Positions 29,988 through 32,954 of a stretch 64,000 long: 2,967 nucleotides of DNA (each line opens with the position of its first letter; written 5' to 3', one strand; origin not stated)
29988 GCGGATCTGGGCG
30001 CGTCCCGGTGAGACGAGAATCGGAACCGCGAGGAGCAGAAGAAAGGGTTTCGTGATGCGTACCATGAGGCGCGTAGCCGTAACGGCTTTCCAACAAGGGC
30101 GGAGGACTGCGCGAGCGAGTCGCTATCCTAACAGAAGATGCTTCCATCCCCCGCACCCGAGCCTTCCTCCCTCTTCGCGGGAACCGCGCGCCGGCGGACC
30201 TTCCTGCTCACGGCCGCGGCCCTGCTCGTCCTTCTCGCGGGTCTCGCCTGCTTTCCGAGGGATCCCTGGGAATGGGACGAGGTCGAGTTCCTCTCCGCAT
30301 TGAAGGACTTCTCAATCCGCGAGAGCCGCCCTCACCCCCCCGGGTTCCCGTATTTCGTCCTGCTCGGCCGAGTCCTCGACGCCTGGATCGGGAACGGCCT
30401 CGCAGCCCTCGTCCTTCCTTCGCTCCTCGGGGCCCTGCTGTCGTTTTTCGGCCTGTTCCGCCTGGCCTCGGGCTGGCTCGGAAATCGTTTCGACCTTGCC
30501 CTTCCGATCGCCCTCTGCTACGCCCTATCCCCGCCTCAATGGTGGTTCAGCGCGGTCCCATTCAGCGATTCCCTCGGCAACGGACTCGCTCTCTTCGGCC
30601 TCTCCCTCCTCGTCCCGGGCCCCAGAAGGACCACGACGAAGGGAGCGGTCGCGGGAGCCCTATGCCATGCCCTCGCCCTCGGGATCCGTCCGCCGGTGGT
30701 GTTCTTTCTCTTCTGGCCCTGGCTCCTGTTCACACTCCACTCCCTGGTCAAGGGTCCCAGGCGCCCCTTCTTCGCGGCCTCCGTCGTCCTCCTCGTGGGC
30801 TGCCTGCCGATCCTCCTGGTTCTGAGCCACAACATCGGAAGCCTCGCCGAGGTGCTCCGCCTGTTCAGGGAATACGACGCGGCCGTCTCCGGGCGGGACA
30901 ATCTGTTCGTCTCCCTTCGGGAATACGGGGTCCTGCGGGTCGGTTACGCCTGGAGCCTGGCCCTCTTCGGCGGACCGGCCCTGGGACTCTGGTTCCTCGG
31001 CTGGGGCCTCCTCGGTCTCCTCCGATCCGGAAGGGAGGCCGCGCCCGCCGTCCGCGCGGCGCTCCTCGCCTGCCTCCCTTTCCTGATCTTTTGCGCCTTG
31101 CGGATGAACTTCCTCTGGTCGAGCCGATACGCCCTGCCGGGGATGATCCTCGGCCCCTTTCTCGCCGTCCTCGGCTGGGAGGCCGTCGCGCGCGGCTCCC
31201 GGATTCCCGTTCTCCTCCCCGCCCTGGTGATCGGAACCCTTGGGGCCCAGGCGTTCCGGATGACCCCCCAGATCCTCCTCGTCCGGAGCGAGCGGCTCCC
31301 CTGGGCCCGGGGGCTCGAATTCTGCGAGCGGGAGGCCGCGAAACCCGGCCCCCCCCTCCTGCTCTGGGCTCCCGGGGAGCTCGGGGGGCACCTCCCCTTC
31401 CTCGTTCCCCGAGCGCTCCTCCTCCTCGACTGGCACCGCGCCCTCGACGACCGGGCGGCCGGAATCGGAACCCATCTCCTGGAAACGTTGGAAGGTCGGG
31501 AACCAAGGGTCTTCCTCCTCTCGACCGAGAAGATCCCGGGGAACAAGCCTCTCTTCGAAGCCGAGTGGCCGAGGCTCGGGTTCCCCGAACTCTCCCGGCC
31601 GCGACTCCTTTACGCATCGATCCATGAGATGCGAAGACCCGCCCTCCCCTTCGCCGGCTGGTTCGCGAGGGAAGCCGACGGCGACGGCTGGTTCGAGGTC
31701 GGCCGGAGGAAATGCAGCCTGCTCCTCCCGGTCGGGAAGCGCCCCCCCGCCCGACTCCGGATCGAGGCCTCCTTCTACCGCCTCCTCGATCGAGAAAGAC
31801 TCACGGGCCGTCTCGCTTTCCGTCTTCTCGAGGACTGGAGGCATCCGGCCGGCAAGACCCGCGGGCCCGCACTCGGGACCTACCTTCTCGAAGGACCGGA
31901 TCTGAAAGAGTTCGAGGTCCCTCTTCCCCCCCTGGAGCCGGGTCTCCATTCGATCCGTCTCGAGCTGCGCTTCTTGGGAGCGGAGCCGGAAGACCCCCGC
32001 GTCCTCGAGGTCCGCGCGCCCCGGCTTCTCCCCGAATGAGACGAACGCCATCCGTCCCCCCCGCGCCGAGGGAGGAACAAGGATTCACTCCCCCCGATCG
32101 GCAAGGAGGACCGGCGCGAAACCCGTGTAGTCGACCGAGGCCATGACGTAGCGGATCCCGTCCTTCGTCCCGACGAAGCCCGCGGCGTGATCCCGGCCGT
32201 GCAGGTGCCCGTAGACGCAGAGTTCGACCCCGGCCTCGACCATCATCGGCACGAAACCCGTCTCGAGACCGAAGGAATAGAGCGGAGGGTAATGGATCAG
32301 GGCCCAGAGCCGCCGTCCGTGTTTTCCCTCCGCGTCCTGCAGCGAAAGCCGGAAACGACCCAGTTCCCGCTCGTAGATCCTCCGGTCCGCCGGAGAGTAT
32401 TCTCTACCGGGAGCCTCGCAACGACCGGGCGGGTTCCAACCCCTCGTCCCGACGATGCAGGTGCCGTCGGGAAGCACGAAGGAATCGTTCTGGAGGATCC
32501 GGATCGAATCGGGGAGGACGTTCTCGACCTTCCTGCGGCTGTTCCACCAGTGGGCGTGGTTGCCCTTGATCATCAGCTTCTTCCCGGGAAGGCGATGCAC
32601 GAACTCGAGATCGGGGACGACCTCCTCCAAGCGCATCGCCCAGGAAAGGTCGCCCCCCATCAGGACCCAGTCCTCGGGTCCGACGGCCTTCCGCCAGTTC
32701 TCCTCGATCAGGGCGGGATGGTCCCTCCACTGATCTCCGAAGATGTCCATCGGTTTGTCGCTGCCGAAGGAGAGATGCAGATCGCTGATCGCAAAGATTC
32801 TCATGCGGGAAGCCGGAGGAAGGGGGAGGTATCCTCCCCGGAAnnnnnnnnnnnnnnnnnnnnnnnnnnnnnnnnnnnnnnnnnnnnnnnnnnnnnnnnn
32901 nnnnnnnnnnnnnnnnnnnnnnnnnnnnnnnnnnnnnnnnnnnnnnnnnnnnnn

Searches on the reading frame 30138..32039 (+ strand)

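Call 5: search_protein_families(library=pfam, proteins=[window:30138-32039:+], max_evalue=10)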
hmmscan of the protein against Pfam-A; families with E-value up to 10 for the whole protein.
window:30138-32039:+ (633 aa): 2 families
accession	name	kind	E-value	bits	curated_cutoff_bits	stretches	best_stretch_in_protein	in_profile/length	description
PF24677.1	DUF7657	-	0.12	11.5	26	1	86-232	112-260/401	Domain of unknown function (DUF7657)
PF11028.14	TMEM260-like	-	0.22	11.7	24.2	1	65-84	15-34/179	Protein O-mannosyl-transferase TMEM260-like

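Call 50: search_protein_families(library=ncbifam, proteins=[window:30138-32039:+], max_evalue=0.01)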
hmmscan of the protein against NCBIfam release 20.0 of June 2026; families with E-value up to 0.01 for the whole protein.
window:30138-32039:+ (633 aa): 0 families

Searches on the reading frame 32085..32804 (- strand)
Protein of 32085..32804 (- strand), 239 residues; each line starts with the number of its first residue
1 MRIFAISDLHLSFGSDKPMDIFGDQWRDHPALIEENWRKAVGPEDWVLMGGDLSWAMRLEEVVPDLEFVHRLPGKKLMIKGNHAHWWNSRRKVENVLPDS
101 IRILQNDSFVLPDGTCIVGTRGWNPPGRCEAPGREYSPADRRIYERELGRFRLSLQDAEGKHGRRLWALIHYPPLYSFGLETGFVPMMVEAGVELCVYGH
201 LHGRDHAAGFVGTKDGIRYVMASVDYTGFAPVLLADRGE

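Call 5: search_protein_families(library=pfam, proteins=[window:32085-32804:-], max_evalue=10)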
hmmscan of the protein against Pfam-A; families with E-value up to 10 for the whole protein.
window:32085-32804:- (239 aa): 2 families
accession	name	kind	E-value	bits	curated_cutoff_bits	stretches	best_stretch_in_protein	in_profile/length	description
PF00149.33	Metallophos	-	6e-11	43.6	21.5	1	1-203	1-190/191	Calcineurin-like phosphoesterase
PF12850.12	Metallophos_2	-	0.0021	18.5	27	1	1-204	1-119/154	Calcineurin-like phosphoesterase superfamily domain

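Call 50: search_protein_families(library=ncbifam, proteins=[window:32085-32804:-], max_evalue=0.01)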
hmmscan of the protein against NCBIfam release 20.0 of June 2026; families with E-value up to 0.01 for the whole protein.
window:32085-32804:- (239 aa): 0 families

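Call 57: search_solved_structures(query=window:32085-32804:-, max_evalue=0.01)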
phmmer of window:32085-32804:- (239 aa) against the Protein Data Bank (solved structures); distinct sequences matched with E-value up to 0.01: 1.
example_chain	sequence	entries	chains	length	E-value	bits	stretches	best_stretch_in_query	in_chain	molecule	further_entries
1xm7_A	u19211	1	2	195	0.005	19.3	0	28-105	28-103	hypothetical protein aq_1665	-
